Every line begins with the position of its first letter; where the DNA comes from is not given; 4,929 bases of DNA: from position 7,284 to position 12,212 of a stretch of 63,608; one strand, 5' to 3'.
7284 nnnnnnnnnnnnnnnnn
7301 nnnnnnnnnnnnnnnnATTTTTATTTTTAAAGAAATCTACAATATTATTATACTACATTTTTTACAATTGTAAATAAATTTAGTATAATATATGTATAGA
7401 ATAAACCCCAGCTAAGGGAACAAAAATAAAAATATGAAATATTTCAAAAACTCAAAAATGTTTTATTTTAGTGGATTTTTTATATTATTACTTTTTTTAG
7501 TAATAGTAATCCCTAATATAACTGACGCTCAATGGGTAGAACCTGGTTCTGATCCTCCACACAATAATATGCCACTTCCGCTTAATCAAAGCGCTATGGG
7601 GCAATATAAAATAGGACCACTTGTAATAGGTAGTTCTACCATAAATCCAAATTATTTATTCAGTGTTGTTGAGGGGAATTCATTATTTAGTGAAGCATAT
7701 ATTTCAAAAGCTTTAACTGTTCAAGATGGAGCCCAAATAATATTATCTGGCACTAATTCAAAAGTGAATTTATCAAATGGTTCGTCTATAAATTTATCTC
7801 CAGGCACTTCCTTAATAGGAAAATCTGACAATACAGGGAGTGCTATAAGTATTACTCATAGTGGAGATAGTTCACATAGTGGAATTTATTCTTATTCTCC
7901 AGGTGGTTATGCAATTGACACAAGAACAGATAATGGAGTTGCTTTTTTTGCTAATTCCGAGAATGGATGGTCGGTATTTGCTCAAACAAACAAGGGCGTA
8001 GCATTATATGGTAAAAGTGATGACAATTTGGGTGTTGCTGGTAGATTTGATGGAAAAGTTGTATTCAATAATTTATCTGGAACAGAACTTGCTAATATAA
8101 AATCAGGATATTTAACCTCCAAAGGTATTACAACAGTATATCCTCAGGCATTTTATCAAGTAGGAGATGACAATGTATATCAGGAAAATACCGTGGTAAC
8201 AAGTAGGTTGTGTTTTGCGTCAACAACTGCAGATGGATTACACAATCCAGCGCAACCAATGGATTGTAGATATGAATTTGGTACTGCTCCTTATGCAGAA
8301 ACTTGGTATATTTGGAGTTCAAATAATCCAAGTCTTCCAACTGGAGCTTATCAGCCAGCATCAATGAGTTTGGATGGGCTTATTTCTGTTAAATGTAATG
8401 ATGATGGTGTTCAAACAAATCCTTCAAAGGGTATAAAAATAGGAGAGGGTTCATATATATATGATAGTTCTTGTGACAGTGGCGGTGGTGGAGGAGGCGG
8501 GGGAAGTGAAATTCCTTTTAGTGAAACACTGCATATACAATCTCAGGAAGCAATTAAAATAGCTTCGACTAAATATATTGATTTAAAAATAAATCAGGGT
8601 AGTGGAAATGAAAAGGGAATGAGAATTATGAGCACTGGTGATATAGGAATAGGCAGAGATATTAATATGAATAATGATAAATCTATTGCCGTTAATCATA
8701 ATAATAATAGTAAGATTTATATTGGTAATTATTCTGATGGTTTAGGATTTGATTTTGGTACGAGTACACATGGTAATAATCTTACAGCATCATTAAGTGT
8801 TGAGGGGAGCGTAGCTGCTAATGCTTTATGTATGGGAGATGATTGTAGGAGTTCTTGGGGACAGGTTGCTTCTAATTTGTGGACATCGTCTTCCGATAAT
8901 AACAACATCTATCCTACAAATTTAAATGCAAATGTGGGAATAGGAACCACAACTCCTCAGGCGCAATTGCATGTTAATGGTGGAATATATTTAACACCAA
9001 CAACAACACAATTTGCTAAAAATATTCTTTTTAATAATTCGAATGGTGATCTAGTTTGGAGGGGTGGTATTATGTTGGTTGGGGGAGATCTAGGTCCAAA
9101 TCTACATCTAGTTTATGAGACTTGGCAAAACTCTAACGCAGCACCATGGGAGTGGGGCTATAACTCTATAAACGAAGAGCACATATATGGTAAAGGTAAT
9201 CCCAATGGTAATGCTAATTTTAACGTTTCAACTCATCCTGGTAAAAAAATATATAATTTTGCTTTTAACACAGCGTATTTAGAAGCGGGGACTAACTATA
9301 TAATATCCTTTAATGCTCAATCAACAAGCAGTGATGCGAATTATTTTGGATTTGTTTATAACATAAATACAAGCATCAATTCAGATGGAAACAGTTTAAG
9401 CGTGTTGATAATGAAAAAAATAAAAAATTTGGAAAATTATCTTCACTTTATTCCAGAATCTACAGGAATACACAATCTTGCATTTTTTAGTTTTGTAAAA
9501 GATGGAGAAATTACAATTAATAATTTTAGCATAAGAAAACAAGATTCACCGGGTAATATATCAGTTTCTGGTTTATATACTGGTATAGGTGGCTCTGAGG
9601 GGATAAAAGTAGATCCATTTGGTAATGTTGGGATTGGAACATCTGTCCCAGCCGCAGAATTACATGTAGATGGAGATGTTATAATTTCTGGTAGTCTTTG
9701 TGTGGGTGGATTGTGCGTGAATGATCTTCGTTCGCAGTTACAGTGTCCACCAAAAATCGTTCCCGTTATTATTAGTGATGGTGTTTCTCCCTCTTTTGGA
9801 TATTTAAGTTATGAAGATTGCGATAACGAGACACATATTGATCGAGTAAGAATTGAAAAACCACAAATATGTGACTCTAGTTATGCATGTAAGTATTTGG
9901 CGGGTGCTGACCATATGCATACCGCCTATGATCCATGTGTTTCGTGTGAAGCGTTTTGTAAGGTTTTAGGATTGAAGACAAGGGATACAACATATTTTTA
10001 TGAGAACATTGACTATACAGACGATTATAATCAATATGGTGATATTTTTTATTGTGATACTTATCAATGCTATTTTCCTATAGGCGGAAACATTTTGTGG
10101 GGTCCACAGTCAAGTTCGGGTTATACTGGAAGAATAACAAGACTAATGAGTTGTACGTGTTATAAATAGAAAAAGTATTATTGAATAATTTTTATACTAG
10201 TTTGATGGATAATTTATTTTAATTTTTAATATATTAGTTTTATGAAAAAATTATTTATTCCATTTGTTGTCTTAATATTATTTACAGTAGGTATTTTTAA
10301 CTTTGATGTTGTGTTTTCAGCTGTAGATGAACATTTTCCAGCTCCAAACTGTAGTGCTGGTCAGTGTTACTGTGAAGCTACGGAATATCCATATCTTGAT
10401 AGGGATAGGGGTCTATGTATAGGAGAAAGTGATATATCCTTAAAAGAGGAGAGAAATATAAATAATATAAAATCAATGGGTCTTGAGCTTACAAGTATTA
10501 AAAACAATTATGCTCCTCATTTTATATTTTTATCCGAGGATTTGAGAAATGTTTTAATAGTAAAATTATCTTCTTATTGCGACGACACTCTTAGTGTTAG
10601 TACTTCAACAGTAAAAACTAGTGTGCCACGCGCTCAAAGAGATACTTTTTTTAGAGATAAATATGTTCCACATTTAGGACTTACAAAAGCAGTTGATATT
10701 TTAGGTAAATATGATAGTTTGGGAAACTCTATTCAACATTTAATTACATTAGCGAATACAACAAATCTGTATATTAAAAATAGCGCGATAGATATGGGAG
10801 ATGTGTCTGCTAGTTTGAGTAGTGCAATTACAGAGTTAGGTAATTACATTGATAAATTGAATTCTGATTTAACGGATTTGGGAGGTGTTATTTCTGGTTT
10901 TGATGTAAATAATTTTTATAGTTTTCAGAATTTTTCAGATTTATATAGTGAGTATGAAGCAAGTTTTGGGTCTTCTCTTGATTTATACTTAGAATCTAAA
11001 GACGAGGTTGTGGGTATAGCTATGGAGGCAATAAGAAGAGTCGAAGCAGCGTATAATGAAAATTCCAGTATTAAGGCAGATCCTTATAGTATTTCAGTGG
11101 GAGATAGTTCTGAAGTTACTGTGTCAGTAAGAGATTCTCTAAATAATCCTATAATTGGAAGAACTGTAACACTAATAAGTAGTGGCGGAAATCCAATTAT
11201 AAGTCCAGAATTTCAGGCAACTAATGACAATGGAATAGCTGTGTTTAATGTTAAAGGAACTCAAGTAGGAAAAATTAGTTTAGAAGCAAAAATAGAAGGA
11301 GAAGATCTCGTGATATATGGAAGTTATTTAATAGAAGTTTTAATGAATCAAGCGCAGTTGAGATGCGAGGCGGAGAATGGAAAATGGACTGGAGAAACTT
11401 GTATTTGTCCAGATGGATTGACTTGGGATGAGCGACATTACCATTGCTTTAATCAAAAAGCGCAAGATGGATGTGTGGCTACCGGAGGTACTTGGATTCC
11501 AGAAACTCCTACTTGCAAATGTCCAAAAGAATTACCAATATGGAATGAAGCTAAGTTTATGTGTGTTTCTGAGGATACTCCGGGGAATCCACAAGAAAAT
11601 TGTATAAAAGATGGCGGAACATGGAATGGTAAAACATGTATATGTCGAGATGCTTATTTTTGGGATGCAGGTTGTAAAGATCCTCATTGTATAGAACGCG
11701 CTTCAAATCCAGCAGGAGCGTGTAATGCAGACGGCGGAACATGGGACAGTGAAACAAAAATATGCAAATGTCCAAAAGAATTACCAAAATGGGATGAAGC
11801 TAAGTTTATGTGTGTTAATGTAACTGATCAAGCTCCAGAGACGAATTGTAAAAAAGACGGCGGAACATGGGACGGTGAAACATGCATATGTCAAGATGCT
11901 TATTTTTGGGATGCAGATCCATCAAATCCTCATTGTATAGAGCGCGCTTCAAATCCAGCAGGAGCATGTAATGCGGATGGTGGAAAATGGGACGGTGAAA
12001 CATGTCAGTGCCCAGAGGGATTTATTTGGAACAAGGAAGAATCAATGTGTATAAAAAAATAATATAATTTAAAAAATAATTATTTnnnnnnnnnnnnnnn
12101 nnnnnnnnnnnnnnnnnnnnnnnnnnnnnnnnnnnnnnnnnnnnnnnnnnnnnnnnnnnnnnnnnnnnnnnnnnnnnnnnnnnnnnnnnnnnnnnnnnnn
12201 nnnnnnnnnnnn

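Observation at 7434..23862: Secretin-less type IV pilus machine fused into one co-oriented block with three giant Cys-rich surface proteins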

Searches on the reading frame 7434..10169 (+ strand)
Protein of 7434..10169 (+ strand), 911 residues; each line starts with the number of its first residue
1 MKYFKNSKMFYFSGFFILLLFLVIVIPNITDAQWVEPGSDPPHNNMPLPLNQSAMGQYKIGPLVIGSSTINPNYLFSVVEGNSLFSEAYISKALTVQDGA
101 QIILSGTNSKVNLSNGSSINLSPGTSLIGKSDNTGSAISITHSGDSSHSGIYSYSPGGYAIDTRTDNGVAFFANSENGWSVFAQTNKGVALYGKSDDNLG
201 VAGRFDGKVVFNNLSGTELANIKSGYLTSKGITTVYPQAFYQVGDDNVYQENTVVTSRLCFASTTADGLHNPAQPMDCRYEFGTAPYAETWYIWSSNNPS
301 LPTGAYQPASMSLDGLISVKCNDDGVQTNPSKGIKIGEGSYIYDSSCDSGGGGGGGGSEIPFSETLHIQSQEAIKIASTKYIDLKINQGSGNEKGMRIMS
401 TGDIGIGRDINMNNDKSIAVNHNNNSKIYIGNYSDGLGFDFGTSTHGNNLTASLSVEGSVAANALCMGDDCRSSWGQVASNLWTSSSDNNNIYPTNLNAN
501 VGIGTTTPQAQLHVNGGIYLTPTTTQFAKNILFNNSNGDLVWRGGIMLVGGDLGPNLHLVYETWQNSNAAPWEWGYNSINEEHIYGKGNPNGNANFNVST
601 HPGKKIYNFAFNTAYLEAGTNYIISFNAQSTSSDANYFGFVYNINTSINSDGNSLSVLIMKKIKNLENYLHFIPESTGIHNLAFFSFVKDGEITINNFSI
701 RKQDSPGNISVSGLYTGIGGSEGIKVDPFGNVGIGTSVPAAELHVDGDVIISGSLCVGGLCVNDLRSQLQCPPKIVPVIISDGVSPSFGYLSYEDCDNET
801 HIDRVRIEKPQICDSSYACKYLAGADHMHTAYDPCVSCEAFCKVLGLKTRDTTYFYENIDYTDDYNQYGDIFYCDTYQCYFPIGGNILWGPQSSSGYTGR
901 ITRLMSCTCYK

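Call 4: search_protein_families(library=pfam, proteins=[window:7434-10169:+], max_evalue=0.1)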
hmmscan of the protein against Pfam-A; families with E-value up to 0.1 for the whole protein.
window:7434-10169:+ (911 aa): 0 families

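Call 16: find_homologous_proteins(query=window:7434-10169:+)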
Query window:7434-10169:+ (911 aa): 20 proteins with E <= 0.001 among 8000 candidates.
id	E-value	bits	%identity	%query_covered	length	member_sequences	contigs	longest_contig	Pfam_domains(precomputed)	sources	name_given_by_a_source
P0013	0.0e+0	2076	100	99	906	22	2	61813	-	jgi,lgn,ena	-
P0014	5.2e-189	649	43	98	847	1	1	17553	-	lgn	-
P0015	8.0e-120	420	44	60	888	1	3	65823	-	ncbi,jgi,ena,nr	ncbi:MAG TPA: hypothetical protein PKL13_02965 [bacterium]|nr:hypothetical protein [bacterium]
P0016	1.6e-81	293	38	56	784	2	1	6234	-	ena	-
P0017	7.1e-74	268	37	60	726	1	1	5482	-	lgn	-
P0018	8.5e-39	152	27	31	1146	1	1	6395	-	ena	-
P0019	1.1e-35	141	30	32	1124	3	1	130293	-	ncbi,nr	ncbi:MAG: hypothetical protein PHW42_02205 [Patescibacteria group bacterium]|nr:hypothetical protein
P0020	1.1e-19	88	27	23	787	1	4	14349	-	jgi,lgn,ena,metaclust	metaclust:\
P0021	5.4e-16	76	46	7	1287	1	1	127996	-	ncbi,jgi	ncbi:MAG: hypothetical protein WC675_05740 [Patescibacteria group bacterium]|jgi:hypothetical protei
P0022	3.7e-15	73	37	14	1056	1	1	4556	-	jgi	-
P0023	5.4e-13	66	33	14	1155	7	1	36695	-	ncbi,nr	ncbi:MAG TPA: hypothetical protein PK619_02075, partial [bacterium]|nr:hypothetical protein [bacteri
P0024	6.3e-12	63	32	23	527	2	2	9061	-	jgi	jgi:hypothetical protein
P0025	1.6e-8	51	35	14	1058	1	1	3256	-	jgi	jgi:hypothetical protein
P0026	2.2e-7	48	49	6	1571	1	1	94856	-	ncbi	-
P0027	2.6e-7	47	24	40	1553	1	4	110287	PF13884.12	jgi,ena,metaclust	metaclust:\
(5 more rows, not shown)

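Call 22: find_encoding_contigs(protein=P0019, flank=10000, max_places=1)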
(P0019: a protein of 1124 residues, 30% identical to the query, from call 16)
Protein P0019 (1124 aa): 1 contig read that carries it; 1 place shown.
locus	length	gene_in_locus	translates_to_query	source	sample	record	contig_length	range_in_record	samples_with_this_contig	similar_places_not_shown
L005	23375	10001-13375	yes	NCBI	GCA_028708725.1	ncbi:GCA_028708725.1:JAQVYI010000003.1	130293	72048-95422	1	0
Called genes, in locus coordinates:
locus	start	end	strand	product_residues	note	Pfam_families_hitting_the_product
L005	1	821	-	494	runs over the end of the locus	PF16403:Bact_surface_Ig-like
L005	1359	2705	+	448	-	PF02844:GARS_N, PF01071:GARS_A, PF02843:GARS_C (weak)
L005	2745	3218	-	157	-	PF00293:NUDIX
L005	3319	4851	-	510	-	PF13229:Beta_helix, PF05048:NosD, PF13229:Beta_helix, PF05048:NosD (weak)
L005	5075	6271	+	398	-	PF01555:N6_N4_Mtase, PF01170:UPF0020, PF13847:Methyltransf_31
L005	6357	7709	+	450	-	PF02878:PGM_PMM_I, PF02879:PGM_PMM_II, PF02880:PGM_PMM_III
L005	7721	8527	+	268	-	PF01177:Asp_Glu_race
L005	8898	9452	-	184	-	PF04011:LemA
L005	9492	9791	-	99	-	-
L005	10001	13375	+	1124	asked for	-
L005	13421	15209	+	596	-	PF02369:Big_1, PF09134:Invasin_D3, PF14670:FXa_inhibition (faint), PF25314:TNFR_nem (faint), PF12662:cEGF (faint)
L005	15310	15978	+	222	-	-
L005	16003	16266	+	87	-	-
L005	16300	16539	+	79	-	-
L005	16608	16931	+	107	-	-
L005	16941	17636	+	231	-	-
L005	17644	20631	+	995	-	PF13385:Laminin_G_3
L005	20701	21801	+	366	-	PF11104:PilM_2, PF06723:MreB_Mbl (weak), PF14450:FtsA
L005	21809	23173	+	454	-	-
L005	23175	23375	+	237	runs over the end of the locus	PF04350:PilO (faint)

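Call 23: find_encoding_contigs(protein=P0021, flank=10000, max_places=1)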
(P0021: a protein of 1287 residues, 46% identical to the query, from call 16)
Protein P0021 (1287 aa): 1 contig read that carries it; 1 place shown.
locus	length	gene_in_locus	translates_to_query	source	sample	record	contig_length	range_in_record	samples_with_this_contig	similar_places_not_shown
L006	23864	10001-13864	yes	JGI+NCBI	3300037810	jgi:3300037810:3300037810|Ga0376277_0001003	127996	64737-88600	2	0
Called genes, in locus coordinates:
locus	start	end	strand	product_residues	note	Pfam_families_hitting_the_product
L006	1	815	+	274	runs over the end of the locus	PF17191:RecG_wedge, PF01336:tRNA_anti-codon (weak)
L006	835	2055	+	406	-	PF00270:DEAD, PF04851:ResIII, PF07517:SecA_DEAD (faint), PF00271:Helicase_C, PF22590:Cas3-like_C_2 (weak), PF19833:RecG_dom3_C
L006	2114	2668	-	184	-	PF02245:Pur_DNA_glyco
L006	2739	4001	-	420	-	-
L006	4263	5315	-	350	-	-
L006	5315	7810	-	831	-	PF02861:Clp_N, PF02861:Clp_N, PF13191:AAA_16 (weak), PF00004:AAA, PF17871:AAA_lid_9, PF07724:AAA_2, PF07728:AAA_5, PF10431:ClpB_D2-small, +10 more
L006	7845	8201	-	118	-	PF18884:TSP3_bac (faint)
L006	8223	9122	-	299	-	PF01435:Peptidase_M48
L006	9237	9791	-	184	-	PF04011:LemA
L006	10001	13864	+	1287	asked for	-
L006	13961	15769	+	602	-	-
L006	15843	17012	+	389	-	PF11104:PilM_2, PF06723:MreB_Mbl (faint), PF14450:FtsA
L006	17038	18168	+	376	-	-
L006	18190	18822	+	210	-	-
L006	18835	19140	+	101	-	-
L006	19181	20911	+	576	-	PF05157:MshEN, PF00437:T2SSE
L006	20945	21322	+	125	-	PF00072:Response_reg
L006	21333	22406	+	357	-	PF00437:T2SSE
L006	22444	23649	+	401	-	PF28597:T2SSF_N, PF00482:T2SSF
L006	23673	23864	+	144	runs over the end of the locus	PF07963:N_methyl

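Call 27: search_protein_families(library=ncbifam, proteins=[window:7434-10169:+, L006:13961-15769:+, L006:10001-13864:+], max_evalue=0.1)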
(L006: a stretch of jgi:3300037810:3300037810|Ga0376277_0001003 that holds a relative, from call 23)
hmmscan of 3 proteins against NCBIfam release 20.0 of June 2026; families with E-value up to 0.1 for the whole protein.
window:7434-10169:+ (911 aa): 0 families

L006:13961-15769:+ (602 aa): 2 families
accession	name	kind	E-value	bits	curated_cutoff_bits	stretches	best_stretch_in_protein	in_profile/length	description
TIGR02232.1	myxo_disulf_rpt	repeat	3.4e-07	30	20.8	1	32-59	2-29/38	cysteine-rich acidic repeat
TIGR04201.1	Myxo_Cys_RPT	repeat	0.0021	18.1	25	1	258-272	4-18/22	Cys-rich repeat-containing protein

L006:10001-13864:+ (1287 aa): 0 families

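Call 28: search_protein_families(library=pfam, proteins=[L006:13961-15769:+, L006:10001-13864:+, L005:16941-17636:+, L005:16608-16931:+], max_evalue=0.1)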
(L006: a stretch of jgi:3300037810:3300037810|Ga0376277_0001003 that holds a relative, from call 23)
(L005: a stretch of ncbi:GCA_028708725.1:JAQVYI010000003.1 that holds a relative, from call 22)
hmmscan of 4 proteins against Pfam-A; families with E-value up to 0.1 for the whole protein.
L006:13961-15769:+ (602 aa): 3 families
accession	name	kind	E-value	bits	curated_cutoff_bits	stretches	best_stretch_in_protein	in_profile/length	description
PF23981.1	DUF7305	-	0.00035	21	27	1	418-555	49-172/185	Domain of unknown function (DUF7305)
PF13948.11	DUF4215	-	0.0017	19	27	1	32-56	19-43/47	Domain of unknown function (DUF4215)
PF21164.2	Dumpy_DPY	-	0.088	13.2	27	1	259-273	4-18/24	Dumpy, DPY module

L006:10001-13864:+ (1287 aa): 0 families

L005:16941-17636:+ (231 aa): 1 family
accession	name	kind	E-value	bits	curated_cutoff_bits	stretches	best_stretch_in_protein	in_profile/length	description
PF10977.13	DUF2797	-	0.046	14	25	1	158-211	163-215/227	Protein of unknown function (DUF2797)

L005:16608-16931:+ (107 aa): 0 families

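Call 74: find_encoding_contigs(protein=P0020, flank=10000, max_places=2)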
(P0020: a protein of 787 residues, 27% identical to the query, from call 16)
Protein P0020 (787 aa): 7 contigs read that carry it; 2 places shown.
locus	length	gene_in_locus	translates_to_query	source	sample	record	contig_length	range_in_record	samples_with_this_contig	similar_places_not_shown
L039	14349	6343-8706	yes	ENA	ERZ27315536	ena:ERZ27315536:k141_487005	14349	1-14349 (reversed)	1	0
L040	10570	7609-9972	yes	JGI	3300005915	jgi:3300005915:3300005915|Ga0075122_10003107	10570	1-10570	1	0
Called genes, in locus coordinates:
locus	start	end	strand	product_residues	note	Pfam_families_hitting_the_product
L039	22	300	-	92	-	-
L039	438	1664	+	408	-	PF01555:N6_N4_Mtase, PF01170:UPF0020, PF06325:PrmA (faint), PF09445:Methyltransf_15 (weak), PF13847:Methyltransf_31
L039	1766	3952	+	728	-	PF02879:PGM_PMM_II (faint), PF02880:PGM_PMM_III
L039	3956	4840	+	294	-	-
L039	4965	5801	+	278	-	PF01177:Asp_Glu_race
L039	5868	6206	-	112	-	-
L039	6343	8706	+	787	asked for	-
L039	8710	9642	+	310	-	PF13948:DUF4215 (faint)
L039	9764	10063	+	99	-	-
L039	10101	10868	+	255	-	-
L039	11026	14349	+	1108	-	?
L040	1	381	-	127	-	?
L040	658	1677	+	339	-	PF04055:Radical_SAM, PF13353:Fer4_12 (faint)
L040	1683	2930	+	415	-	PF01555:N6_N4_Mtase, PF01170:UPF0020, PF06325:PrmA (faint), PF13847:Methyltransf_31, PF09445:Methyltransf_15 (weak)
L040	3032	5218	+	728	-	PF02879:PGM_PMM_II (faint), PF02880:PGM_PMM_III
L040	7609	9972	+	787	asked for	-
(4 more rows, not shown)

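Call 75: find_encoding_contigs(protein=P0024, flank=10000, max_places=2)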
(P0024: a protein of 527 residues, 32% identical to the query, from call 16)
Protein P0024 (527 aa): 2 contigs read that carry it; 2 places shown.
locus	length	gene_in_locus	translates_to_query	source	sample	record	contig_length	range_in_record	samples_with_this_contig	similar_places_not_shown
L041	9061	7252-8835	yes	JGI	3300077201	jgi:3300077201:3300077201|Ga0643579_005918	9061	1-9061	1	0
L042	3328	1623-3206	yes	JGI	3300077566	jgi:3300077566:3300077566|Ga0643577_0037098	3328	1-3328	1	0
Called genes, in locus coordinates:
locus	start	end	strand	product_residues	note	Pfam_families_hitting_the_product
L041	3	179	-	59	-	?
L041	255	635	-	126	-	PF22296:bAvd (weak), PF05635:23S_rRNA_IVP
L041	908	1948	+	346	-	PF04055:Radical_SAM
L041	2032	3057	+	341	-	PF13581:HATPase_c_2 (weak), PF14213:DUF4325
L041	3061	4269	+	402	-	PF01170:UPF0020 (weak), PF01555:N6_N4_Mtase, PF13847:Methyltransf_31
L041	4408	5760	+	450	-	PF02878:PGM_PMM_I, PF02879:PGM_PMM_II, PF02880:PGM_PMM_III, PF00408:PGM_PMM_IV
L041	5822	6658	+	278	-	PF01177:Asp_Glu_race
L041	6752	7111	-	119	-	-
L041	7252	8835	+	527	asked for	-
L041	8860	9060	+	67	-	?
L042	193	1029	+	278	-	PF01177:Asp_Glu_race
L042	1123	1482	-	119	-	-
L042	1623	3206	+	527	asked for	-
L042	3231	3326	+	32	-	?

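Call 88: search_protein_families(library=phrogs, proteins=[window:7434-10169:+], max_evalue=0.01)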
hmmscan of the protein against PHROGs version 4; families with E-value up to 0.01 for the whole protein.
window:7434-10169:+ (911 aa): 1 family
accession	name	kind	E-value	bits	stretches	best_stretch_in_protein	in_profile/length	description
phrog_28668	-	unknown function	1e-05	26.5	0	496-524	27-55/153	-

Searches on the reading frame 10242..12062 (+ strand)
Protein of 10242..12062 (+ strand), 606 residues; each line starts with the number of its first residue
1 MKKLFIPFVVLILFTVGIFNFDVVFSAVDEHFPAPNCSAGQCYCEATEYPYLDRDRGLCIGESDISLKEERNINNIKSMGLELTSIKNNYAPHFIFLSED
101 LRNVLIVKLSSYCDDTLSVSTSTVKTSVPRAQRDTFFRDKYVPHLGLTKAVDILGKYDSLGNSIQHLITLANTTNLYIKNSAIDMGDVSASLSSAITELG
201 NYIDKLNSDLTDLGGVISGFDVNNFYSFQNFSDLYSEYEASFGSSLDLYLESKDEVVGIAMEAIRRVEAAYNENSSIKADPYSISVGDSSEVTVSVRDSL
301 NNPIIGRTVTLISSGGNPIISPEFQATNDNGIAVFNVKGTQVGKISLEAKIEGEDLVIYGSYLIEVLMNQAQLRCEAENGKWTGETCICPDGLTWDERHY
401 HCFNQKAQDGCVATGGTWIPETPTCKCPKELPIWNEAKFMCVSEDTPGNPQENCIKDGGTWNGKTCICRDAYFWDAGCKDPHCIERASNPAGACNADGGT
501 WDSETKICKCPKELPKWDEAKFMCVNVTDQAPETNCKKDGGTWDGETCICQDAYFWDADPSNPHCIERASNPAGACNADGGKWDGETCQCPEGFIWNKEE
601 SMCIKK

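Call 4: search_protein_families(library=pfam, proteins=[window:10242-12062:+], max_evalue=0.1)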
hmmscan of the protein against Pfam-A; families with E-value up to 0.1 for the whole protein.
window:10242-12062:+ (606 aa): 3 families
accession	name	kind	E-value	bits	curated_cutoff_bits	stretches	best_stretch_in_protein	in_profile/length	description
PF02369.22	Big_1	-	9.9e-11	42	34.9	1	288-353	17-82/93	Bacterial Ig-like domain (group 1)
PF09134.16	Invasin_D3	-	2e-08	35.1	33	1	273-354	3-85/98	Invasin, domain 3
PF16640.11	Big_3_5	-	0.00017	22.5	35.5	1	278-353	2-71/88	Bacterial Ig-like domain (group 3)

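Call 17: find_homologous_proteins(query=window:10242-12062:+)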
Query window:10242-12062:+ (606 aa): 4 proteins with E <= 0.001 among 8000 candidates.
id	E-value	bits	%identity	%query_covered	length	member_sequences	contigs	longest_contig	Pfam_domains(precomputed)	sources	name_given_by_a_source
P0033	0.0e+0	1436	100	100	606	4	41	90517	PF02369.23,PF09134.17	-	-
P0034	6.4e-190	651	60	87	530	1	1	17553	PF02369.23,PF09134.17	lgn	-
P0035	1.5e-187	643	57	94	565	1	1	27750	PF02369.23,PF09134.17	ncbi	-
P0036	7.4e-112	393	38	87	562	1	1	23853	PF02369.23,PF09134.17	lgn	-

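Call 27: search_protein_families(library=ncbifam, proteins=[window:10242-12062:+], max_evalue=0.1)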
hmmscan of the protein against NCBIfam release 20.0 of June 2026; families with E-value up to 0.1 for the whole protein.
window:10242-12062:+ (606 aa): 0 families

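Call 88: search_protein_families(library=phrogs, proteins=[window:10242-12062:+], max_evalue=0.01)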
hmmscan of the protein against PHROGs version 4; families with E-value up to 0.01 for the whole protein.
window:10242-12062:+ (606 aa): 2 families
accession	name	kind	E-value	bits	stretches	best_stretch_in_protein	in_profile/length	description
phrog_7803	-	unknown function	9.9e-05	21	1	273-356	665-751/1642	-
phrog_27570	-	unknown function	0.0048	14.6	1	286-347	1491-1548/2840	-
